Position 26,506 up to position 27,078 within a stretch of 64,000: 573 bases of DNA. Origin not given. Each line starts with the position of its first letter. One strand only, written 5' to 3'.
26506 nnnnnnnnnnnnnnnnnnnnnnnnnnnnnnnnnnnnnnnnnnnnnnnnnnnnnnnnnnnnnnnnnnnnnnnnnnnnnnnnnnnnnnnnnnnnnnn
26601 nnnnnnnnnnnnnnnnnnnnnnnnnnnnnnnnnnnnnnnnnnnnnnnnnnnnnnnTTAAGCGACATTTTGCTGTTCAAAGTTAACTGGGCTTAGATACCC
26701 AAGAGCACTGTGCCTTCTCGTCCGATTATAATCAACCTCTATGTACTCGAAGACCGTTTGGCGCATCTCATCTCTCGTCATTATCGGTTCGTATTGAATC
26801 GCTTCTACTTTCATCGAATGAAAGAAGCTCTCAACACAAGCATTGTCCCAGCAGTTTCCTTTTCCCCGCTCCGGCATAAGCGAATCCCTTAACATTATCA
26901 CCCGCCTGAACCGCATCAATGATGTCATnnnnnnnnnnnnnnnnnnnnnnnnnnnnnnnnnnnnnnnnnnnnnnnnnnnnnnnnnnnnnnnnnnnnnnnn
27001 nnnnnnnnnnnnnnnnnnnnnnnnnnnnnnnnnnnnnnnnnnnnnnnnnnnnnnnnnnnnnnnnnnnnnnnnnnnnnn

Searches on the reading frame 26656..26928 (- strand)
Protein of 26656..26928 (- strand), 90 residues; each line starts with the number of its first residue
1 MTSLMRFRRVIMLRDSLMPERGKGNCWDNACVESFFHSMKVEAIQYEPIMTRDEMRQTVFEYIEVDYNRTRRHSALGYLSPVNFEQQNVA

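Call 9: search_protein_families(library=pfam, proteins=[window:26656-26928:-], max_evalue=0.001)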
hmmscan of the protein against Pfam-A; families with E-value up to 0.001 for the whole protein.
window:26656-26928:- (90 aa): 2 families
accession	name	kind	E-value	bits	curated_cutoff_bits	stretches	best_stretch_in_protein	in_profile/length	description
PF13333.12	rve_2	-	1.8e-16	60.4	22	1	33-88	1-55/56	Integrase core domain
PF13683.12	rve_3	-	7.3e-12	45.3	26.5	1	24-81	11-67/67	Integrase core domain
